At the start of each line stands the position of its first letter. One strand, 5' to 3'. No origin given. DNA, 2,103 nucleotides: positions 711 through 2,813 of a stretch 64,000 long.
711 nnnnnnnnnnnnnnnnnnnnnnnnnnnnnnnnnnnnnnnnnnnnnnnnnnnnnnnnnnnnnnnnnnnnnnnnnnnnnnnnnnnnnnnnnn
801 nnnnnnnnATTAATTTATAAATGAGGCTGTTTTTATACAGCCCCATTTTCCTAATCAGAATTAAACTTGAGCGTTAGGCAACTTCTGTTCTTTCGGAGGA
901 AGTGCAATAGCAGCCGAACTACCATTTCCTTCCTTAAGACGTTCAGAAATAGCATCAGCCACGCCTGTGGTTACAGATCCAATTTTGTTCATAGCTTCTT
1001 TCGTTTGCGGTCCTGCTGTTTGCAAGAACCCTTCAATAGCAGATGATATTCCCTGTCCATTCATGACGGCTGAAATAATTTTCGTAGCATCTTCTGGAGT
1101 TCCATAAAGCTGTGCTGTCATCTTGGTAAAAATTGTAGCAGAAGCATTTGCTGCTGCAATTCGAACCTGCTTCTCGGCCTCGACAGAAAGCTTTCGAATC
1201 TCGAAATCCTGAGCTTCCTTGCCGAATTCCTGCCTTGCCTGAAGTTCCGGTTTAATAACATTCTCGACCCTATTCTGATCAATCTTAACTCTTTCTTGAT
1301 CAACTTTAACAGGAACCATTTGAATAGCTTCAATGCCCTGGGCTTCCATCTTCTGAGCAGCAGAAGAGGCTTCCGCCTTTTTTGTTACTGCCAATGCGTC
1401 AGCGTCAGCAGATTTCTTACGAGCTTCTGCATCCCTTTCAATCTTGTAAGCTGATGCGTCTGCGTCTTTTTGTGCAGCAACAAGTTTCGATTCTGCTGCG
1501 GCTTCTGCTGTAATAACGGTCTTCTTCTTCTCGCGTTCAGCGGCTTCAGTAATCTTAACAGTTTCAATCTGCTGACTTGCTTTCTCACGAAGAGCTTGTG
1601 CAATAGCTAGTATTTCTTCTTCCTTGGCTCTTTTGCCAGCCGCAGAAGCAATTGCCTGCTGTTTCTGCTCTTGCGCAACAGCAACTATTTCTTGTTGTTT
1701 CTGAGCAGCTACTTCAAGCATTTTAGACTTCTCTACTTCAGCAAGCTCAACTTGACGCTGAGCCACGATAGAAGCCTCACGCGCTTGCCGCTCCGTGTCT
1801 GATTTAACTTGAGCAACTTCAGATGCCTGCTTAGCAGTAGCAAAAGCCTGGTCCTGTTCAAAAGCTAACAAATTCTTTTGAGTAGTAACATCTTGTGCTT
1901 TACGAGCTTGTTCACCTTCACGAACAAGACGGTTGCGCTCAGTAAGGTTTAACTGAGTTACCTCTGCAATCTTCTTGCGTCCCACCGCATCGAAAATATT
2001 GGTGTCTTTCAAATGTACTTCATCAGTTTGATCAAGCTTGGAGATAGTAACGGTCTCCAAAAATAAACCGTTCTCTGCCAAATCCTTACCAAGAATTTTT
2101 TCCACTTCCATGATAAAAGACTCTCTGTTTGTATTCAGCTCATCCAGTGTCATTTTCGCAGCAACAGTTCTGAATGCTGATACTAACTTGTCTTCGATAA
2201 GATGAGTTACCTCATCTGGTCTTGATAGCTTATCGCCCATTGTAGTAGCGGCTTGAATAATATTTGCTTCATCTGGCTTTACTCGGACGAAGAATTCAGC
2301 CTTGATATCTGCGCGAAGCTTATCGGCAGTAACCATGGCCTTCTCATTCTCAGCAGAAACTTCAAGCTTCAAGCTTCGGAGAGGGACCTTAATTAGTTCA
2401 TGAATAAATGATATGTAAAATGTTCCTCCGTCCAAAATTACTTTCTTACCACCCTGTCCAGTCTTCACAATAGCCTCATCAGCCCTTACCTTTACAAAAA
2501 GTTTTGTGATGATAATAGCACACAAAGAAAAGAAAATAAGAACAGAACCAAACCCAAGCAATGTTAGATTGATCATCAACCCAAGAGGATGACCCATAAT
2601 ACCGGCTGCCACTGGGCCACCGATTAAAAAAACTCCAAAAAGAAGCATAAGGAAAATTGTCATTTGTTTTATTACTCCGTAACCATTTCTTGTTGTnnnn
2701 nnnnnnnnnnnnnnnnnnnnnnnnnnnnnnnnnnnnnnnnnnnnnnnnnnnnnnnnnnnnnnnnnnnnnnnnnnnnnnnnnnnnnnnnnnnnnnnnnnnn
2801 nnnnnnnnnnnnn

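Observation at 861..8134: SPFH-flotillin/NfeD pair immediately followed by a vWA-metallopeptidase/MoxR AAA+ pair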

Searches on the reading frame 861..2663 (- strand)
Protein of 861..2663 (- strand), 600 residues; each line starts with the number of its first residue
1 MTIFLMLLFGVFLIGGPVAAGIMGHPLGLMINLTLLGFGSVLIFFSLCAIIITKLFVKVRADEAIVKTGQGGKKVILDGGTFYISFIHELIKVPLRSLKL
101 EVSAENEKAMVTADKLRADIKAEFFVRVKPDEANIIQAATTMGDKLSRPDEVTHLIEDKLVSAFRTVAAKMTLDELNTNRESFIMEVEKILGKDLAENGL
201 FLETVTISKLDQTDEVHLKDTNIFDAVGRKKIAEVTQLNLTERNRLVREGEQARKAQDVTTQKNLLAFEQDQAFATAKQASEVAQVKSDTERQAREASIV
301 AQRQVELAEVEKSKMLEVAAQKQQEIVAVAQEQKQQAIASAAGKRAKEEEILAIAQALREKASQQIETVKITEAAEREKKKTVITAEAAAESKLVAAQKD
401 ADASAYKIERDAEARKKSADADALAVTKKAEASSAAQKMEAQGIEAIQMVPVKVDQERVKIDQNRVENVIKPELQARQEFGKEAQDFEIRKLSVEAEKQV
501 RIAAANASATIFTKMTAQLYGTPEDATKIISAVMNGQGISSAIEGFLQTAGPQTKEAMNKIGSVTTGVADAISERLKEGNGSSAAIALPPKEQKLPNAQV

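Call 3: search_protein_families(library=pfam, proteins=[window:861-2663:-], max_evalue=0.1)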
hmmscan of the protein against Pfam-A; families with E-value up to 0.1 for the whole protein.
window:861-2663:- (600 aa): 1 family
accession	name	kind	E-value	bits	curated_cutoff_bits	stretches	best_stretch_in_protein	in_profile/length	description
PF01145.31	Band_7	-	3.8e-20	73.1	23.6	1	58-235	2-163/176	SPFH domain / Band 7 family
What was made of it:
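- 861..2663 (-): Flotillin/YqiK-type SPFH (SPFH2) protein, 600 aa. It has two N-terminal hydrophobic segments (res 1-61), an SPFH domain (58-235), a long A/E/K/Q-rich helical region (~250-500) and a Gly/Ser-rich tail. Pfam Band_7 3.8e-20 (call 3).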

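Call 4: search_protein_families(library=phrogs, proteins=[window:861-2663:-], max_evalue=0.01)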
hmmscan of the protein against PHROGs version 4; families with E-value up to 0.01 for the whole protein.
window:861-2663:- (600 aa): 0 families

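Call 11: search_dna_similar(query=window:861-2663:-, collection=phages, mode=protein, max_rows=30)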
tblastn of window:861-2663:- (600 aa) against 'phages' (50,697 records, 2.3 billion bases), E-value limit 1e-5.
Records with a match: 5; places in all: 5; records where one place covers at least 80% of the query: 0.
Best place of each record, by identity: <60% 5.
By first word of the organism name: Enterococcus 2; Sinorhizobium 1; Salmonella 1; Escherichia 1.
By host as written in the record: Sinohrizobium meliloti NRRL L-50 1; - 1; Enterococcus faecalis 1; Salmonella enterica subsp. enterica serovar Kentucky 1; Escherichia coli O157:H7 ATCC 43895 1.
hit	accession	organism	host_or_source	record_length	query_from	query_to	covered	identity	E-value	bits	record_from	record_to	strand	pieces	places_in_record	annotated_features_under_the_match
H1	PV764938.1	Sinorhizobium phage Phosso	Sinohrizobium meliloti NRRL L-50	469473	54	432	63%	34.7%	2e-46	182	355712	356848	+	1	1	SPFH domain-containing protein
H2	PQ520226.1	Enterococcus phage IME_EF3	-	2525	60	421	60%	24.9%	1e-6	57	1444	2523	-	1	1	record has no annotation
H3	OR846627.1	Enterococcus phage Efs 1-1-1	Enterococcus faecalis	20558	56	421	61%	24.4%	4e-6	56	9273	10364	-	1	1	record has no annotation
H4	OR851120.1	Salmonella phage S.Kent 1-2-1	Salmonella enterica subsp. enterica ...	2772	54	176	21%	41.5%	2e-23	110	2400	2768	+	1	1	record has no annotation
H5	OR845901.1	Escherichia phage ECO95 1-6-1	Escherichia coli O157:H7 ATCC 43895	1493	54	114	10%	37.7%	8e-6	54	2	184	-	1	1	record has no annotation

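Call 13: get_annotated_region(hit=H1, flank=6000)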
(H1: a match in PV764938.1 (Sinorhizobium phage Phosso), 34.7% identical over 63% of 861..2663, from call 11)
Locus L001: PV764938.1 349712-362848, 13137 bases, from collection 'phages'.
description: Sinorhizobium phage Phosso, complete genome.
organism: Sinorhizobium phage Phosso (NCBI taxid 3435197)
taxonomy: Viruses
host: Sinohrizobium meliloti NRRL L-50; source: soil; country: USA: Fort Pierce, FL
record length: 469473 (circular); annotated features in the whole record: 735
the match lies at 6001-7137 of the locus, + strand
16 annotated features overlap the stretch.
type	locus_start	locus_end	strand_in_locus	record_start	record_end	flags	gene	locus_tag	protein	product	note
CDS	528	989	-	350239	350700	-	-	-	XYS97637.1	hypothetical protein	480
CDS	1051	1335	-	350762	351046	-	-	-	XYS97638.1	PAAR domain-containing protein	481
CDS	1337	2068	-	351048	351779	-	-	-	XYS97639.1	hypothetical protein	482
CDS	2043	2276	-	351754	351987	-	-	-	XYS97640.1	hypothetical protein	483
CDS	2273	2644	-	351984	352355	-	-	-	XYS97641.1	hypothetical protein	484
CDS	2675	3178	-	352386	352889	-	-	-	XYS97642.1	hypothetical protein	485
CDS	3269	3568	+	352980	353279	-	-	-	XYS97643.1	hypothetical protein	486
CDS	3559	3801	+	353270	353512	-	-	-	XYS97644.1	hypothetical protein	487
CDS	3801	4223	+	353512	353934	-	-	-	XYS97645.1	hypothetical protein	488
CDS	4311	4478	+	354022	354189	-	-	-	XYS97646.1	hypothetical protein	489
CDS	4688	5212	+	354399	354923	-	-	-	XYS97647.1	hypothetical protein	490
CDS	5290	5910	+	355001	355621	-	-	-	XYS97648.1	hypothetical protein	491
CDS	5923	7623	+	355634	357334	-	-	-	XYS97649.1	SPFH domain-containing protein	492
CDS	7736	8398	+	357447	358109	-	-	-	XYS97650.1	hypothetical protein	493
CDS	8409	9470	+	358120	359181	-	-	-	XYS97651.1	toxic anion resistance protein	494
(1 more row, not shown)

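Call 14: search_protein_families(library=padloc, proteins=[window:861-2663:-], max_evalue=0.01)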
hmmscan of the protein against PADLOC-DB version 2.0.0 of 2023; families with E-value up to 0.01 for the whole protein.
window:861-2663:- (600 aa): 0 families

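Call 15: find_related_loci(query=window:861-2663:-, collection=viral_contigs, flank=10000)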
Query window:861-2663:- (600 aa) in viral_contigs; peptide patterns used: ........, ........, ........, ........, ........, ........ (x = any residue, [..] = any of these).
7 stretches matched a pattern, but none encodes a relative of the query by tblastn (E <= 1e-3).
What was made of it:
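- Tried and rejected: A single-protein scan of IMG/VR with SPFH found nothing (call 15).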

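Call 17: find_homologous_proteins(query=window:861-2663:-, max_evalue=0.00001)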
Query window:861-2663:- (600 aa): 322 proteins with E <= 0.00001 among 8000 candidates; the best 120 are listed.
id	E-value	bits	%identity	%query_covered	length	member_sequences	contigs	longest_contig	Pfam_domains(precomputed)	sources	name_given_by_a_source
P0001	0.0e+0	1217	100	100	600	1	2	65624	PF01145.32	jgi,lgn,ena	-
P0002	0.0e+0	1215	100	100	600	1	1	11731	PF01145.32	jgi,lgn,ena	-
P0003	0.0e+0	1215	100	100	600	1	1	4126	PF01145.32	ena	-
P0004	0.0e+0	1212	100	100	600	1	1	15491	PF01145.32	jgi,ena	-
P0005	0.0e+0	1129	93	98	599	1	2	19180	PF01145.32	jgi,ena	-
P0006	2.7e-218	744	64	96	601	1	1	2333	PF01145.32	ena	-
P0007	2.9e-218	744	65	97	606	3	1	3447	PF01145.32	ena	-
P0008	4.1e-203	694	91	67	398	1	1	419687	-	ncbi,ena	-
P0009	1.1e-171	590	54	96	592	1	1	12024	PF01145.32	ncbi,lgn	ncbi:MAG: SPFH domain-containing protein [Myxococcota bacterium]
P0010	2.3e-169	582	51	99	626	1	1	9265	PF01145.32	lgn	-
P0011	4.9e-169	581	52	98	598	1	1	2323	PF01145.32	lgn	-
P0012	5.9e-167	574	52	96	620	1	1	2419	PF01145.32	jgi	jgi:uncharacterized membrane protein YqiK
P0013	1.8e-166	573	52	96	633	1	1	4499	PF01145.32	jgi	jgi:uncharacterized membrane protein YqiK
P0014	4.8e-166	571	52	97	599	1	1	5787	PF01145.32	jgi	jgi:flotillin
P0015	5.4e-166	571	51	96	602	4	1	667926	PF01145.32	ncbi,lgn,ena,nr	ncbi:MAG: hypothetical protein JJ863_15530 [Deltaproteobacteria bacterium]|nr:hypothetical protein [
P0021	3.3e-164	565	50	98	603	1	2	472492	PF01145.32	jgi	jgi:flotillin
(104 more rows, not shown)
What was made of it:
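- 861..2663 (-): 45-54% identity over the full length to Myxococcota 'YqiK/flotillin' proteins (call 17).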

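Call 18: find_encoding_contigs(protein=P0008, flank=10000, max_places=3)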
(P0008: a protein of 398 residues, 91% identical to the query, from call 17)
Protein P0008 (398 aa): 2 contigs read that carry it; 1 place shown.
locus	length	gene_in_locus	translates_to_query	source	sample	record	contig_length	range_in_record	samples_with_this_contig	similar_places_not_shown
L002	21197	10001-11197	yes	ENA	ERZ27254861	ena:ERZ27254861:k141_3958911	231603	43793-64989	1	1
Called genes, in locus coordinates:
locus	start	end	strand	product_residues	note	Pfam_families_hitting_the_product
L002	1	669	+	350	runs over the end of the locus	PF21189:PHA02142, PF09414:RNA_ligase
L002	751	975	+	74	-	-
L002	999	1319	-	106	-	-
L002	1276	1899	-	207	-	-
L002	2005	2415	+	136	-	-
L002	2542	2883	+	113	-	PF00216:Bac_DNA_binding (weak)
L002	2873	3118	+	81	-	-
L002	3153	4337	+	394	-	PF09511:RNA_lig_T4_1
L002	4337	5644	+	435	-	PF07728:AAA_5 (faint)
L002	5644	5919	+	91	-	-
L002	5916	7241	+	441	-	PF13203:DUF2201_N, PF09967:DUF2201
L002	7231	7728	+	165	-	-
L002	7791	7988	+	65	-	-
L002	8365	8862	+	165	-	-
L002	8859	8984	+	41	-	-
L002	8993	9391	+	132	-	-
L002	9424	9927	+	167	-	PF01145:Band_7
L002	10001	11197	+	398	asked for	-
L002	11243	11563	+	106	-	-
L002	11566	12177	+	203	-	PF08719:NADAR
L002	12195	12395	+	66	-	-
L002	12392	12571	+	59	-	-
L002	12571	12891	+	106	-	PF00216:Bac_DNA_binding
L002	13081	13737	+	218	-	-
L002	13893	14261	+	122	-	PF01258:zf-dskA_traR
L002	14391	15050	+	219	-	PF00574:CLP_protease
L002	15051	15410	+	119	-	-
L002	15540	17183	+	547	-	-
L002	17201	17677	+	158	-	PF02643:DUF192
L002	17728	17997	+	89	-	-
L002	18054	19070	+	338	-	PF01580:FtsK_SpoIIIE, PF01935:DUF87 (weak), PF13245:AAA_19 (faint), PF01580:FtsK_SpoIIIE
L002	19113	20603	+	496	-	-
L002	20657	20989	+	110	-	-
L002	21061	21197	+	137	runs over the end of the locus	PF01797:Y1_Tnp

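Call 19: find_encoding_contigs(protein=P0005, flank=10000, max_places=3)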
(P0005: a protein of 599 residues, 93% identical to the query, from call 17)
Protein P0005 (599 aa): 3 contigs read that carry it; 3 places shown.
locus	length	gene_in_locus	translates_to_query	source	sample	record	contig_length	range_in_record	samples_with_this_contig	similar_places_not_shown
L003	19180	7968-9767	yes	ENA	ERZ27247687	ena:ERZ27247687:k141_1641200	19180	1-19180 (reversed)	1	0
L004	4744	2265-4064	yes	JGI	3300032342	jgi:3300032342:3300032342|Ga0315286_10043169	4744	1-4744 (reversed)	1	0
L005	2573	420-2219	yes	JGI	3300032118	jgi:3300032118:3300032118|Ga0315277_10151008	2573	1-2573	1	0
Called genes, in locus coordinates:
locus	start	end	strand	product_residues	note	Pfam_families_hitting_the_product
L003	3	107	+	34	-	?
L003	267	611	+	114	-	PF00216:Bac_DNA_binding (weak)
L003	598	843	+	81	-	-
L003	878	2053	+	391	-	PF09511:RNA_lig_T4_1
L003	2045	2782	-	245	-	PF01541:GIY-YIG (weak)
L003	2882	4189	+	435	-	PF07728:AAA_5 (faint)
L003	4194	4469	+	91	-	-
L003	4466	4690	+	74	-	-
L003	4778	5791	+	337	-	PF09967:DUF2201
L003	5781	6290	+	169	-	-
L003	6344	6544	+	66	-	-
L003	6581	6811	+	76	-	-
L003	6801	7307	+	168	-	-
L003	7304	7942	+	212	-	-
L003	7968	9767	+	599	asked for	PF01145:Band_7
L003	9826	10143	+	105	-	-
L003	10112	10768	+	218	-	PF08719:NADAR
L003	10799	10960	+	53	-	-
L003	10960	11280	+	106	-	PF00216:Bac_DNA_binding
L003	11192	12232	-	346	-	-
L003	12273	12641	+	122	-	PF01258:zf-dskA_traR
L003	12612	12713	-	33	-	-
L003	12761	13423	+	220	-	PF00574:CLP_protease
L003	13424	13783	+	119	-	-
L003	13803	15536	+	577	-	-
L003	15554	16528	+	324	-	PF02643:DUF192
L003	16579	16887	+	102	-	-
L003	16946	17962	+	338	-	PF01580:FtsK_SpoIIIE, PF01935:DUF87 (weak), PF01580:FtsK_SpoIIIE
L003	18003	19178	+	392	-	?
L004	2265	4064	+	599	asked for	PF01145:Band_7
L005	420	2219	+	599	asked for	PF01145:Band_7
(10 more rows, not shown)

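Call 21: search_solved_structures(query=window:861-2663:-, max_evalue=0.001)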
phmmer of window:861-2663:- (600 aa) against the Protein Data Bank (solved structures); distinct sequences matched with E-value up to 0.001: 2.
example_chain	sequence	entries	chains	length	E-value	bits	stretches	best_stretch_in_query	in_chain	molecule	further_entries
9bq2_B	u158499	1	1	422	3e-06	29.4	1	62-426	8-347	Flotillin-1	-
9l3g_A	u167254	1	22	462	3.1e-06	29.4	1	62-426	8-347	Flotillin-1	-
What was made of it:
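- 861..2663 (-): PDB flotillin-1 3e-6 over res 62-426 (call 21).
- On SPFH superfamily, flotillin/SPFH2 (YqiK/FloT) subfamily: The human flotillin-1 alignment extends to res 426 (call 21).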

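Call 26: find_encoding_contigs(protein=P0015, flank=8000, max_places=2)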
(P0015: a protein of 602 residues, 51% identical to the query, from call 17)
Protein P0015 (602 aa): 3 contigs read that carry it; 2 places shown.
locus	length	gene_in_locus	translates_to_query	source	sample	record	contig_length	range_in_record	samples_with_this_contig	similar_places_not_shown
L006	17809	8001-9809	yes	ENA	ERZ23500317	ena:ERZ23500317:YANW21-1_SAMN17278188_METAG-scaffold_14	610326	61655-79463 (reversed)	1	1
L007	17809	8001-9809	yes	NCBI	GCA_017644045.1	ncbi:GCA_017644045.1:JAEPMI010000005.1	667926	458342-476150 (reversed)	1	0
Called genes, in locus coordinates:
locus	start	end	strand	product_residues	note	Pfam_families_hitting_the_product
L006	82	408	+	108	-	PF00085:Thioredoxin, PF13098:Thioredoxin_2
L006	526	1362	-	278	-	-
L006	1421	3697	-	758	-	-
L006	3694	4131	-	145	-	PF00692:dUTPase, PF22769:DCD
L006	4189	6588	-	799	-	PF01138:RNase_PH, PF03725:RNase_PH_C, PF03726:PNPase, PF01138:RNase_PH, PF00013:KH_1, PF00575:S1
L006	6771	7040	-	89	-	PF00312:Ribosomal_S15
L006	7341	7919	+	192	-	PF21001:YqiJ_N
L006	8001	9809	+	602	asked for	PF01145:Band_7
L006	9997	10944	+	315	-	PF00059:Lectin_C (weak)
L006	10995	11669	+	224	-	PF00753:Lactamase_B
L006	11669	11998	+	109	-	-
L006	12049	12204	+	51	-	-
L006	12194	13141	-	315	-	PF00106:adh_short, PF08659:KR, PF13561:adh_short_C2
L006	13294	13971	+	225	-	PF00440:TetR_N, PF17929:TetR_C_34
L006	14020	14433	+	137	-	-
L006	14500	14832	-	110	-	-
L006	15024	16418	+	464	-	-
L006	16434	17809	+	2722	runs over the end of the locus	PF25020:TTR_TEN1-4, PF25023:TEN_YD-shell, PF05593:RHS_repeat (weak)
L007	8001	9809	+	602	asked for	PF01145:Band_7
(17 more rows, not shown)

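Call 28: search_protein_families(library=ncbifam, proteins=[window:861-2663:-], max_evalue=0.01)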
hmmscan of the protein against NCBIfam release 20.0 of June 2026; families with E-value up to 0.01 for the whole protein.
window:861-2663:- (600 aa): 1 family
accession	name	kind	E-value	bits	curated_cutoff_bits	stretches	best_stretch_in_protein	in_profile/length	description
NF058507.1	FlotScfldFlot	equivalog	1.1e-09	37.9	700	1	64-237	41-203/477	flotillin lipid rafts scaffold protein FloT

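Call 59: search_protein_families(library=pfam, proteins=[L006:7341-7919:+, L001:5290-5910:+, L003:7304-7942:+], max_evalue=1)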
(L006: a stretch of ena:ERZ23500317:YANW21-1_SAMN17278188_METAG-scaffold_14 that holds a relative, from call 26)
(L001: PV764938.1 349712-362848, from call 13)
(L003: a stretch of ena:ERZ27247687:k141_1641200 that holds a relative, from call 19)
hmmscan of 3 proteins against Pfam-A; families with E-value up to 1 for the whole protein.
L006:7341-7919:+ (192 aa): 3 families
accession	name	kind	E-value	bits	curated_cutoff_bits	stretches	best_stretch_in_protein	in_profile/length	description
PF21001.2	YqiJ_N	-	2.5e-08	34.6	23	1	5-99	9-108/116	Inner membrane protein YqiJ, N-terminal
PF01957.25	NfeD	-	0.026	15.2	29.1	1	121-176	2-52/57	NfeD-like C-terminal, partner-binding domain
PF07290.17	YqiJ_OB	-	0.15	12.6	25.4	1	140-179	21-63/64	Inner membrane protein YqiJ, OB-fold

L001:5290-5910:+ (206 aa): 4 families
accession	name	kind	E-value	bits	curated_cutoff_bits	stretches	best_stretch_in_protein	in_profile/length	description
PF21001.2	YqiJ_N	-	1.1e-18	68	23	1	10-116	1-115/116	Inner membrane protein YqiJ, N-terminal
PF07290.17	YqiJ_OB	-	3.3e-06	27.5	25.4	1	140-195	2-58/64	Inner membrane protein YqiJ, OB-fold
PF01912.23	eIF-6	-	0.035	13.9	25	1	131-196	50-115/197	eIF-6 family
PF07355.17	GRDB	-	0.12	12.1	22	1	139-182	229-272/347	Glycine/sarcosine/betaine reductase selenoprotein B (GRDB)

L003:7304-7942:+ (212 aa): 2 families
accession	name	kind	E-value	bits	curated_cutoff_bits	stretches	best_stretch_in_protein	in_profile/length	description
PF21001.2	YqiJ_N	-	2.2e-11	44.4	23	1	9-110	2-107/116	Inner membrane protein YqiJ, N-terminal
PF14068.11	YuiB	-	0.39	11.8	27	1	74-114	6-45/101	Putative membrane protein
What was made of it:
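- On NfeD / YqiJ family: No Pfam hit for the window protein (calls 3, 59).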

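Call 60: find_encoding_contigs(protein=P0009, flank=6000, max_places=1)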
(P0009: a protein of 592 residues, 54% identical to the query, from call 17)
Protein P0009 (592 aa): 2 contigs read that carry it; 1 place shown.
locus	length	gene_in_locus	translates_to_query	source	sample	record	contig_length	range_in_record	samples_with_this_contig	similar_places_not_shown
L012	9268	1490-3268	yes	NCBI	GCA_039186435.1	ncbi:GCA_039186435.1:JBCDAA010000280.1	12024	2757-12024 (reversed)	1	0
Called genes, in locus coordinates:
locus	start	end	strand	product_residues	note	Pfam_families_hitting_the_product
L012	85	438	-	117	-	-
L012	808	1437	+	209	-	PF21001:YqiJ_N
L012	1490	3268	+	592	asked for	PF01145:Band_7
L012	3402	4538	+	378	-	-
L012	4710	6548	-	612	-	-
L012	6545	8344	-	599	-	-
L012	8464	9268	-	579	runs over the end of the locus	-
